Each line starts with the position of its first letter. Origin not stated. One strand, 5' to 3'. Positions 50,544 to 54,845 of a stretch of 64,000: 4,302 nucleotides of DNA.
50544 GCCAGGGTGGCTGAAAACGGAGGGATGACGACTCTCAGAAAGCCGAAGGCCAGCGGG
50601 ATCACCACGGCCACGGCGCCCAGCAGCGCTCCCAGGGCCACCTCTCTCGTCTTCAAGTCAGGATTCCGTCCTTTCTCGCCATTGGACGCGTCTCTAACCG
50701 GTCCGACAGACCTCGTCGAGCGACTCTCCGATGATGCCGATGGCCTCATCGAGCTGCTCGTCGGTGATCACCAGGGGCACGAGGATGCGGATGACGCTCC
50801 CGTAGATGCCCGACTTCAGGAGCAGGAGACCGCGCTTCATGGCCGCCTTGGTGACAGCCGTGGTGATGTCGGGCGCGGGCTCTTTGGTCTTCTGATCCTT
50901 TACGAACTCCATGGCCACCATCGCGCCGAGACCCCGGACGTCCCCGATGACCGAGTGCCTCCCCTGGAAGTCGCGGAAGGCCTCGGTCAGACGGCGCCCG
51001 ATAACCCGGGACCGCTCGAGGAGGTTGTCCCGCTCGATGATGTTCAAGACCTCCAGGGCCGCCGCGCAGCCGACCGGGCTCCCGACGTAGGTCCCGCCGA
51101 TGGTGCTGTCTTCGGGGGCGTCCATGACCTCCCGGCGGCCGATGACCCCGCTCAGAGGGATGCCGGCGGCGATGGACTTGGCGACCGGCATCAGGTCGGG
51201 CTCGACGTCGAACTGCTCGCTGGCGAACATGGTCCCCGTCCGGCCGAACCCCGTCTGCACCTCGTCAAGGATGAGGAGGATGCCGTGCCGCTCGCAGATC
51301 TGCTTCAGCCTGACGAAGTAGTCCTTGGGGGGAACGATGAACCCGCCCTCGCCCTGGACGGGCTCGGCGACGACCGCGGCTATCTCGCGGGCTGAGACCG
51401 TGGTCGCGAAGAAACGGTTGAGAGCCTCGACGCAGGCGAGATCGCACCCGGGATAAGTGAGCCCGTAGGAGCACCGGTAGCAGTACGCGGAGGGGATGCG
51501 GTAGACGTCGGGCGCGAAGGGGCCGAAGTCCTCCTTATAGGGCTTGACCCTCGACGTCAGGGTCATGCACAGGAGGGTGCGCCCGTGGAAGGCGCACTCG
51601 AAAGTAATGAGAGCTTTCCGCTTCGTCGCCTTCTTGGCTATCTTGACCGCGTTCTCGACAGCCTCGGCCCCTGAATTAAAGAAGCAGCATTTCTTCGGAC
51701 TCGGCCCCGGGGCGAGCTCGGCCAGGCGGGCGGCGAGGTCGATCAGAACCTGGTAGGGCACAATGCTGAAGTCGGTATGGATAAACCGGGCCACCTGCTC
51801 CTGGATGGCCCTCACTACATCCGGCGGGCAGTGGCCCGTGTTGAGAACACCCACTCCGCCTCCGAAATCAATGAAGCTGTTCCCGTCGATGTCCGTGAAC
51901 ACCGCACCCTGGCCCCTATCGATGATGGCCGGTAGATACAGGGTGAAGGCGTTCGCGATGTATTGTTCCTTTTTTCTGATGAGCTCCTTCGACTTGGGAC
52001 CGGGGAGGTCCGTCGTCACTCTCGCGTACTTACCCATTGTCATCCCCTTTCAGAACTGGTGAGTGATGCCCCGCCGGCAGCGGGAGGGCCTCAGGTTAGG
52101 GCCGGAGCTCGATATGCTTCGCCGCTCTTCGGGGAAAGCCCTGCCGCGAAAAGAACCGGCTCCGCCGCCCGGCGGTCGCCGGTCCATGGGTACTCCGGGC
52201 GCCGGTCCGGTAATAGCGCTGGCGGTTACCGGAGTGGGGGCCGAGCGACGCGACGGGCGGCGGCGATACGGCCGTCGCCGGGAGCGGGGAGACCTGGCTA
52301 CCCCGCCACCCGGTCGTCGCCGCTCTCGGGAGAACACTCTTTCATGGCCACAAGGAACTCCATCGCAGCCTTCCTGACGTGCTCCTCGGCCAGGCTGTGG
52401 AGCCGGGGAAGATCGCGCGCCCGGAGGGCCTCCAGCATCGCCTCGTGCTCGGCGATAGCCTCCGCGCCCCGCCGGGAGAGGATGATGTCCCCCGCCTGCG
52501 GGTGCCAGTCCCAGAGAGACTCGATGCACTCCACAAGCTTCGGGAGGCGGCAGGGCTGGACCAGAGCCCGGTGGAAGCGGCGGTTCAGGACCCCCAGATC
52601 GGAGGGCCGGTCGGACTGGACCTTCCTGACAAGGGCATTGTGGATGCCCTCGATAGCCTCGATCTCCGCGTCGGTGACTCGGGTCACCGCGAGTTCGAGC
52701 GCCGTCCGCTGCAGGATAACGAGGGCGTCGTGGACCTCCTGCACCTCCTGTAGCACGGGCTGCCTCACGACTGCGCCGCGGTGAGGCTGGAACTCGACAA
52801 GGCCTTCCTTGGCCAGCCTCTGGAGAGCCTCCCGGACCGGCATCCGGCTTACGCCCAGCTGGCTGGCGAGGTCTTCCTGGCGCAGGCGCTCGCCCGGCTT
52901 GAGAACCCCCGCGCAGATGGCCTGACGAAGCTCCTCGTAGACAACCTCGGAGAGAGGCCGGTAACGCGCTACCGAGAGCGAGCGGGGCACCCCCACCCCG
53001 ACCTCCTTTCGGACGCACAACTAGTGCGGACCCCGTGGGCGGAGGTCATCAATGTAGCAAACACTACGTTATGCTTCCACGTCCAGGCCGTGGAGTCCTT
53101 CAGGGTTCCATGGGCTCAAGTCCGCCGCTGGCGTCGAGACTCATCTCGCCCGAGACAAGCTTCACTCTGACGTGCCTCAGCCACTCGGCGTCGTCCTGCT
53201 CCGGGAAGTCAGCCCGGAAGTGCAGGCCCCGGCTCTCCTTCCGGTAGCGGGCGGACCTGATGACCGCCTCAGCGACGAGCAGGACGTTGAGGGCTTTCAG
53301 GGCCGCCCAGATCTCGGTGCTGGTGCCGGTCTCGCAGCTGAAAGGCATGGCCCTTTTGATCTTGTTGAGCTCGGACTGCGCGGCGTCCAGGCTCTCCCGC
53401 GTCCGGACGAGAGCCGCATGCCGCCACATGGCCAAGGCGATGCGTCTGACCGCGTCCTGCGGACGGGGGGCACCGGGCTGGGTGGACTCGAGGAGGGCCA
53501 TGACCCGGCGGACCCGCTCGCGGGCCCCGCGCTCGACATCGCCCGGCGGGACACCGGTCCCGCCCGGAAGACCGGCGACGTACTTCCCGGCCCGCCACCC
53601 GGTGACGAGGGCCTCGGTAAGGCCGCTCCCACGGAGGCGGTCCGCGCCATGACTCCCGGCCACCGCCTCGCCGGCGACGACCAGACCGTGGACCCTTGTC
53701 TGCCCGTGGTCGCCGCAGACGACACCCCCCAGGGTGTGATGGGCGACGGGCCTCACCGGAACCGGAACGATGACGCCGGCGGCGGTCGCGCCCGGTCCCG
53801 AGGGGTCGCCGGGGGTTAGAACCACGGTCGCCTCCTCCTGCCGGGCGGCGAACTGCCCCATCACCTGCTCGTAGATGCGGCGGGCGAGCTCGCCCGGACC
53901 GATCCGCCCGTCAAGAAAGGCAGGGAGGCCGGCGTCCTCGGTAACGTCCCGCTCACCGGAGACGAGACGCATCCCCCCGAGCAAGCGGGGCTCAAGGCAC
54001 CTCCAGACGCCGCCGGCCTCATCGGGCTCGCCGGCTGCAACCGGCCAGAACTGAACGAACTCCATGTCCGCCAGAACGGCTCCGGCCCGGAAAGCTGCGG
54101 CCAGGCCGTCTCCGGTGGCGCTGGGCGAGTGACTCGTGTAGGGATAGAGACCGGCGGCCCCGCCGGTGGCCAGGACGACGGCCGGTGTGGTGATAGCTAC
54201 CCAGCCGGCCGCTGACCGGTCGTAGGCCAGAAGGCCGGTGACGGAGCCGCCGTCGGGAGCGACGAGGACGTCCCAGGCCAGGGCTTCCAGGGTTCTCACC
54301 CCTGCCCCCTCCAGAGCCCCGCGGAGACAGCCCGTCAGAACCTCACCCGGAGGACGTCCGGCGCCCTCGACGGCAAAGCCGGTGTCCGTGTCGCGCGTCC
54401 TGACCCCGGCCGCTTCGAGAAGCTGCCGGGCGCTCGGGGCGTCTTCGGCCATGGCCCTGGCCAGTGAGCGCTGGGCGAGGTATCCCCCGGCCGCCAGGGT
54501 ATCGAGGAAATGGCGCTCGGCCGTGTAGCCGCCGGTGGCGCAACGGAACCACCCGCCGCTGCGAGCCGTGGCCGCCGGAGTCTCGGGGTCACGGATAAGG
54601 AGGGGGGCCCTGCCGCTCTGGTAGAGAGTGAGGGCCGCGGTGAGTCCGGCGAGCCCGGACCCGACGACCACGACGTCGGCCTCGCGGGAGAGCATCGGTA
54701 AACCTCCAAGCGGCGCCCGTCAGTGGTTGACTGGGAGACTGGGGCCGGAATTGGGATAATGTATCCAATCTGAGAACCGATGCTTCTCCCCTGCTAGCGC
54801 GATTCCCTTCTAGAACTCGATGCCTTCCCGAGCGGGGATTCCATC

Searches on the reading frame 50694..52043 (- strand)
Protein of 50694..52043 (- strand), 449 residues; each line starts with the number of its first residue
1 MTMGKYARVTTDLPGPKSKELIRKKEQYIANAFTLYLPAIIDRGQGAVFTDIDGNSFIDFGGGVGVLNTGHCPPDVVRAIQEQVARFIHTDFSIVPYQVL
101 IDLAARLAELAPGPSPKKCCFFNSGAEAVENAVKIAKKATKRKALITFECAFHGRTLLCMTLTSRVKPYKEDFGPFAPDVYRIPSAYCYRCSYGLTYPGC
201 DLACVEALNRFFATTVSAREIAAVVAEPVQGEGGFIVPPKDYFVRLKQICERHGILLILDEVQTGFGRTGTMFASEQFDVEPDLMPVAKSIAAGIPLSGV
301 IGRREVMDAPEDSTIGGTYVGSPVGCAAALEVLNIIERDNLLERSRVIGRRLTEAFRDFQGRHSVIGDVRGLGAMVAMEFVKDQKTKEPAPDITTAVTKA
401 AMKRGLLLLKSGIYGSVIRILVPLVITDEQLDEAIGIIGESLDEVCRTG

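Call 59: search_protein_families(library=ncbifam, proteins=[window:50694-52043:-], max_evalue=1e-10)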
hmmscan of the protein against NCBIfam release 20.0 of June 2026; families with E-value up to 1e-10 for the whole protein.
window:50694-52043:- (449 aa): 69 families (the best 25 are shown)
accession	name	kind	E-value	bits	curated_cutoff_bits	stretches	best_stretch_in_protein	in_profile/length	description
NF005376.0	PRK06918.1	equivalog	2.1e-172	573.6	676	1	5-445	4-444/451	4-aminobutyrate--2-oxoglutarate transaminase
TIGR00700.1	GABAtrnsam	equivalog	2.8e-160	533.5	506.65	1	24-442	2-418/420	4-aminobutyrate--2-oxoglutarate transaminase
NF004714.0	PRK06058.1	subfamily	2.5e-156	520.8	639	1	6-444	11-446/447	4-aminobutyrate--2-oxoglutarate transaminase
NF004426.0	PRK05769.1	equivalog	1.3e-140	469.1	552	1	6-444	5-439/441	acetyl ornithine aminotransferase family protein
NF005993.0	PRK08117.1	subfamily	2.6e-135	451.4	574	1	19-445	6-430/433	aspartate aminotransferase family protein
NF005692.0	PRK07495.1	equivalog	1.2e-132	442.6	724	1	19-446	4-423/425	4-aminobutyrate--2-oxoglutarate transaminase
NF005985.0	PRK08088.1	equivalog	1.3e-131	439.2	713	1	18-445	4-424/426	4-aminobutyrate--2-oxoglutarate transaminase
NF005272.0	PRK06777.1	equivalog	1.1e-130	435.9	725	1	30-442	15-419/421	4-aminobutyrate--2-oxoglutarate transaminase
NF007308.0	PRK09792.1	equivalog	3.3e-124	414.9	747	1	45-443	30-420/421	4-aminobutyrate transaminase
NF006228.0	PRK08360.1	equivalog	1.2e-122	409.8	608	1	17-445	2-427/443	aspartate aminotransferase family protein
NF049976.1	AmadipTransam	equivalog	1.1e-116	390.2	650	1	26-444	3-414/416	2-aminoadipate transaminase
NF006368.0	PRK08593.1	equivalog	1.1e-107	360.5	570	1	17-445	5-432/448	aspartate aminotransferase family protein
NF045634.1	LeuMetRace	equivalog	6.2e-97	325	800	1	18-445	3-427/432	leucine/methionine racemase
NF004171.0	PRK05639.1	equivalog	1e-96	324.5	639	1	5-443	2-442/457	alanine/serine racemase family protein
TIGR00707.1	argD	subfamily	1.7e-86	290.5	410.05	1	38-439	10-377/381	acetylornithine/succinylornithine family transaminase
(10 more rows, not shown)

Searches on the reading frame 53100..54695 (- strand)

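Call 59: search_protein_families(library=ncbifam, proteins=[window:53100-54695:-], max_evalue=1e-10)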
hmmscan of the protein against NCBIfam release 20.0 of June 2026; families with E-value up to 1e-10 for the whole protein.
window:53100-54695:- (531 aa): 26 families (the best 25 are shown)
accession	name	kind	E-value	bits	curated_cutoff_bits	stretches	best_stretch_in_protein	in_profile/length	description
NF004900.0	PRK06263.1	equivalog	6.8e-61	206.5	718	2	311-512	338-535/546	fumarate reductase (CoM/CoB) subunit TfrA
TIGR00551.1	nadB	equivalog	1.1e-60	205.7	452.75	2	311-498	322-489/489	L-aspartate oxidase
NF005867.0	PRK07804.1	equivalog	3.8e-60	203.6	639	2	310-517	349-535/548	L-aspartate oxidase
TIGR01812.1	sdhA_frdA_Gneg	subfamily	3e-59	201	567.3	2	310-515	330-546/568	succinate dehydrogenase or fumarate reductase, flavoprotein subunit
NF005701.0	PRK07512.1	equivalog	2.1e-53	181.5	528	2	4-220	8-236/516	L-aspartate oxidase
NF006567.0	PRK09077.1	equivalog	1.6e-51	175.1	629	2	311-502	342-523/537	L-aspartate oxidase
NF004724.0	PRK06069.1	subfamily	1.3e-49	168.9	826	2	310-521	340-561/577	succinate dehydrogenase/fumarate reductase flavoprotein subunit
NF005866.0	PRK07803.1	equivalog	5.6e-49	166.8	819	2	312-511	381-581/631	fumarate reductase/succinate dehydrogenase flavoprotein subunit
NF005636.0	PRK07395.1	subfamily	8.4e-49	166.2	723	2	3-222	10-241/560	L-aspartate oxidase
NF005978.0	PRK08071.1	equivalog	3.4e-47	161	621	2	5-219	3-228/514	L-aspartate oxidase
NF006686.0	PRK09231.1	equivalog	3.1e-46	158.1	854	2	308-511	345-554/598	fumarate reductase (quinol) flavoprotein subunit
TIGR01176.1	fum_red_Fp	equivalog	5.8e-45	154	932.7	2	308-511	343-552/580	fumarate reductase (quinol) flavoprotein subunit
TIGR01816.1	sdhA_forward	equivalog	4.3e-44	150.6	727.35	2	308-509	336-549/584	succinate dehydrogenase flavoprotein subunit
NF005037.0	PRK06452.1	equivalog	1.5e-42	145.9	862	2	310-513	334-542/566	succinate dehydrogenase flavoprotein subunit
NF004613.0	PRK05945.1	equivalog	1.1e-41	143.1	824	2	308-512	337-550/575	succinate dehydrogenase/fumarate reductase flavoprotein subunit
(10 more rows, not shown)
